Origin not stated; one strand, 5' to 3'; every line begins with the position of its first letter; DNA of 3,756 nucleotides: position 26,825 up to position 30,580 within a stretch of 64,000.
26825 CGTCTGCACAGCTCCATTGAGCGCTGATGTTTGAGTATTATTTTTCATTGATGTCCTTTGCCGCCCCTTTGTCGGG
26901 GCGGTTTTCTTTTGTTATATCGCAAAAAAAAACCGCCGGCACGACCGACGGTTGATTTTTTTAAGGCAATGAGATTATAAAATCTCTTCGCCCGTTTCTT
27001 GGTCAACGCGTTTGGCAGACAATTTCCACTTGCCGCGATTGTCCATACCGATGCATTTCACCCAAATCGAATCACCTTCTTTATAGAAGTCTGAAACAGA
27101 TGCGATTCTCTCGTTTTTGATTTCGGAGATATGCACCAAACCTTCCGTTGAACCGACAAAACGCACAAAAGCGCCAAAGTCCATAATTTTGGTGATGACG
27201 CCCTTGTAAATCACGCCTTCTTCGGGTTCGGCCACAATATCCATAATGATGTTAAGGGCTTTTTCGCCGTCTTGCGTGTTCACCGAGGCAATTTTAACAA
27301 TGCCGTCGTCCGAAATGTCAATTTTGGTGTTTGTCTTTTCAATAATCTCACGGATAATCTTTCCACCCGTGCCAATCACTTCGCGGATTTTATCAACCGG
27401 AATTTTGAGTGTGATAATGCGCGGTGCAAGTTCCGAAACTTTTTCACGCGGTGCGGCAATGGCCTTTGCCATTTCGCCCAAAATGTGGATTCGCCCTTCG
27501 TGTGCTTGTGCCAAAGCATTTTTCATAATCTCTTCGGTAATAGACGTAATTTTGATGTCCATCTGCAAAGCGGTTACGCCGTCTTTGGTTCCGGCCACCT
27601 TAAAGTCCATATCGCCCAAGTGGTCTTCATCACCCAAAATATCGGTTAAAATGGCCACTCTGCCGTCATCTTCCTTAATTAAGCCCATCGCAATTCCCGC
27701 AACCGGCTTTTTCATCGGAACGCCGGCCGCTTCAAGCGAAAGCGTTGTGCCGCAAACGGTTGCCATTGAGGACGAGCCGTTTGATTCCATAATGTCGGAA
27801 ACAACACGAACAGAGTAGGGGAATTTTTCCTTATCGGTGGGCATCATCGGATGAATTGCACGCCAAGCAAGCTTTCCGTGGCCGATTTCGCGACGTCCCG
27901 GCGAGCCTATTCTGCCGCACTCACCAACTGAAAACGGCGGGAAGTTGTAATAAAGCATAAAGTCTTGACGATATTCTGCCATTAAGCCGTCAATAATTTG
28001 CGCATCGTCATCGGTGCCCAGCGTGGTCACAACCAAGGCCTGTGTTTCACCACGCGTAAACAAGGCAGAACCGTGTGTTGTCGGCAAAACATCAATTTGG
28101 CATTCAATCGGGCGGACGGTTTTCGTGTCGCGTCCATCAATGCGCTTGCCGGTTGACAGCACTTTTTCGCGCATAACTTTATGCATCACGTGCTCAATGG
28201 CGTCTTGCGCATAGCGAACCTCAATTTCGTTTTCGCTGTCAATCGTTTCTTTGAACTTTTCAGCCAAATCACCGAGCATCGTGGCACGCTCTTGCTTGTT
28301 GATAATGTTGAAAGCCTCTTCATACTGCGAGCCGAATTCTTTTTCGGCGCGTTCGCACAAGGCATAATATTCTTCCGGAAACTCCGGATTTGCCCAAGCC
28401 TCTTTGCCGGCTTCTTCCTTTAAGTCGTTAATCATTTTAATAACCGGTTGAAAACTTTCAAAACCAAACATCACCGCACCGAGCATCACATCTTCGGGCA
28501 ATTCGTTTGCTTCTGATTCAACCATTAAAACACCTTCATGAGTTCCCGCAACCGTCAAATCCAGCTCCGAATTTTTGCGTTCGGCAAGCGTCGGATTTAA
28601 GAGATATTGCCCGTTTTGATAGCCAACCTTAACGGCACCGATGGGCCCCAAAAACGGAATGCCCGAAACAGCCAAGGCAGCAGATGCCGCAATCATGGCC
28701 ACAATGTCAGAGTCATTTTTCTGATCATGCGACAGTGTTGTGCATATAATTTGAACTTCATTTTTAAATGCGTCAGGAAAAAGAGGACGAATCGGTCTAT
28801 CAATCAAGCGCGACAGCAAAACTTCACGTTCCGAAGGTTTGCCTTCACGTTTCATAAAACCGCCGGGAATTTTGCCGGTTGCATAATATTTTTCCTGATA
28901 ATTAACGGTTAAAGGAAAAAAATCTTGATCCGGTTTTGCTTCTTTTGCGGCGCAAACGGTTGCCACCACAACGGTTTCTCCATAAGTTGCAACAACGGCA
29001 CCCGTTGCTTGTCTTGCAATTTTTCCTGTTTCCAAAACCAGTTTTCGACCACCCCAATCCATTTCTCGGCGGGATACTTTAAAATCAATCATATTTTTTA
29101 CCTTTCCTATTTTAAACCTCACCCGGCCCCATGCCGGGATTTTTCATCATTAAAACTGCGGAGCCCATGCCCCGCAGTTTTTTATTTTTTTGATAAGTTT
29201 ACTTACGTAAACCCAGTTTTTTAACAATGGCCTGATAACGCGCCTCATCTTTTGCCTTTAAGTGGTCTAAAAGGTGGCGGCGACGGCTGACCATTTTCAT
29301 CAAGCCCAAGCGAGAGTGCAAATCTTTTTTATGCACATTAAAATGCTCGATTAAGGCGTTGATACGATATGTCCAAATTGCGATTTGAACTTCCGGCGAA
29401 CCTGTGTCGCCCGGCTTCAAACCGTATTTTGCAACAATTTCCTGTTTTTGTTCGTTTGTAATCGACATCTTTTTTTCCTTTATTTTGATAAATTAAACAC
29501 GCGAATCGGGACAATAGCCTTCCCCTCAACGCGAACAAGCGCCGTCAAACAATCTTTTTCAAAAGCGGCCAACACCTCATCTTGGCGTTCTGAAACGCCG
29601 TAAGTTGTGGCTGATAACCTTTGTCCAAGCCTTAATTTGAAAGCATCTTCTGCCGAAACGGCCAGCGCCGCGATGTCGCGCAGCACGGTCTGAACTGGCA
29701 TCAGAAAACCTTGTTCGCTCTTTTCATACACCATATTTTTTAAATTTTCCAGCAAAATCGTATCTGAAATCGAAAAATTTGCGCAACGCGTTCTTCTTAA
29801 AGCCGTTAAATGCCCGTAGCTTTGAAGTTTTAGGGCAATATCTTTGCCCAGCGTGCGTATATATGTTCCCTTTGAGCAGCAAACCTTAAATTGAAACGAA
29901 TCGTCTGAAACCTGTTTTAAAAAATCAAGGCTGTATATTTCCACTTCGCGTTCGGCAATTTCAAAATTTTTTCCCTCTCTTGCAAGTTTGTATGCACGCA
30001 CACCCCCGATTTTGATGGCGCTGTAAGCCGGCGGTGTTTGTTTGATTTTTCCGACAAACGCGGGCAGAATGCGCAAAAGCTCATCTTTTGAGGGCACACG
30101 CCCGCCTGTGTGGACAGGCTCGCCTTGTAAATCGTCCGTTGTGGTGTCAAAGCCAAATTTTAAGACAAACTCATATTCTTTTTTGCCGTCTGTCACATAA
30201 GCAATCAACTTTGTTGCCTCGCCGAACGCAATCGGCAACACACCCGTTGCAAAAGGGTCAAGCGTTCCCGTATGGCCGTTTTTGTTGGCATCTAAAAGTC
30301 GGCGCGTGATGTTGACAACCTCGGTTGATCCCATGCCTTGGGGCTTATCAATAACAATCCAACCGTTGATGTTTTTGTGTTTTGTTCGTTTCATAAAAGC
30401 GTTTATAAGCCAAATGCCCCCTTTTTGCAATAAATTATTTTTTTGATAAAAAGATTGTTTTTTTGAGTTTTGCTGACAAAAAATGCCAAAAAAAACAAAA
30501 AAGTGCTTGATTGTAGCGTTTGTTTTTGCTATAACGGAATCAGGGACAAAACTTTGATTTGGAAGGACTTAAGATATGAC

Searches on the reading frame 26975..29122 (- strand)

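Call 7: search_protein_families(library=ncbifam, proteins=[window:26975-29122:-], max_evalue=0.00001)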
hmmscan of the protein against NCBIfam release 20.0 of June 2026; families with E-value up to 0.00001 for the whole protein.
window:26975-29122:- (715 aa): 29 families (the best 25 are shown)
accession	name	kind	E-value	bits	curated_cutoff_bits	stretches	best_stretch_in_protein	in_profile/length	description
TIGR03591.1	polynuc_phos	equivalog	0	1032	525.05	1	23-705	2-688/689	polyribonucleotide nucleotidyltransferase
NF008805.1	PRK11824.1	equivalog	1.7e-303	1008.3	471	1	20-705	3-682/683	polyribonucleotide nucleotidyltransferase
TIGR02696.1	pppGpp_PNP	exception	6.2e-192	639.8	1106.75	1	22-701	13-718/720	guanosine pentaphosphate synthetase I/polyribonucleotide nucleotidyltransferase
TIGR02065.1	ECX1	equivalog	1.3e-35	122.8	318.7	2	321-549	3-220/230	exosome complex exonuclease Rrp41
NF004473.0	PRK05807.1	equivalog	2.9e-15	56.8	178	1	635-709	5-78/136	S1 domain-containing RNA-binding protein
NF000907.0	PRK00087.1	equivalog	3.3e-15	55.3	624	1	629-708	472-551/671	bifunctional 4-hydroxy-3-methylbut-2-enyl diphosphate reductase/30S ribosomal protein S1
NF040579.1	S1_dom_CvfD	subfamily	4.8e-15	55.8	117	1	635-710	3-79/113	CvfD/Ygs/GSP13 family RNA-binding post-transcriptional regulator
NF005973.0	PRK08059.1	equivalog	1.1e-14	54.6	148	1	634-709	6-82/123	S1 domain-containing post-transcriptional regulator GSP13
NF005208.0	PRK06676.1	equivalog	2.2e-14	53.2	368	1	632-708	275-352/391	30S ribosomal protein S1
NF006363.0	PRK08582.1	equivalog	4.8e-13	49.5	171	1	636-708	6-78/140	S1 domain-containing RNA-binding protein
NF010379.0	PRK13806.1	equivalog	1.1e-12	47.3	648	1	630-704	197-276/491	30S ribosomal protein S1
NF004952.0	PRK06299.1-2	equivalog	1.2e-11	43.7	524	1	629-708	212-291/580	30S ribosomal protein S1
NF005911.0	PRK07899.1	equivalog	4e-11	42.3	691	1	636-711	294-370/486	30S ribosomal protein S1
NF040578.1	S1_dom_Ygs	exception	1.8e-10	41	175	1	639-707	11-79/122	S1 domain-containing post-transcriptional regulator Ygs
NF004956.0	PRK06299.1-6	equivalog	2.1e-10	39.8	711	1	599-714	166-279/554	30S ribosomal protein S1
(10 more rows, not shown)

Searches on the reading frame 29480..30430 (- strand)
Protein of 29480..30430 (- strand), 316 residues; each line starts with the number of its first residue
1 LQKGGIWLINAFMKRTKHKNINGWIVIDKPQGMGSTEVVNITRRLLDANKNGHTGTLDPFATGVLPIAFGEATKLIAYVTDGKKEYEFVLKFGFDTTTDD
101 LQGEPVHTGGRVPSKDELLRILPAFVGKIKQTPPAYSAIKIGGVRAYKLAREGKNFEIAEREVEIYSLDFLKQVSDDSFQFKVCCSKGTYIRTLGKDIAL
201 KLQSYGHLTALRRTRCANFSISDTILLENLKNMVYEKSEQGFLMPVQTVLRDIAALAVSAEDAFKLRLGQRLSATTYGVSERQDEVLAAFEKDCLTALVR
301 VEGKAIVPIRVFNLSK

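Call 7: search_protein_families(library=ncbifam, proteins=[window:29480-30430:-], max_evalue=0.00001)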
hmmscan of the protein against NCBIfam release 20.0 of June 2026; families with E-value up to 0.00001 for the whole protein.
window:29480-30430:- (316 aa): 3 families
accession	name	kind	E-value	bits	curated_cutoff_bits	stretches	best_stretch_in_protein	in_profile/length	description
TIGR00431.1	TruB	equivalog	4.2e-68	229.2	151.45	1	21-230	1-210/210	tRNA pseudouridine(55) synthase TruB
NF003280.0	PRK04270.1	equivalog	1.4e-40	139.1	242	1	15-253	24-227/323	RNA-guided pseudouridylation complex pseudouridine synthase subunit Cbf5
TIGR00425.1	CBF5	equivalog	9.4e-32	110.4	238.15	1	22-235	34-212/322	RNA-guided pseudouridylation complex pseudouridine synthase subunit Cbf5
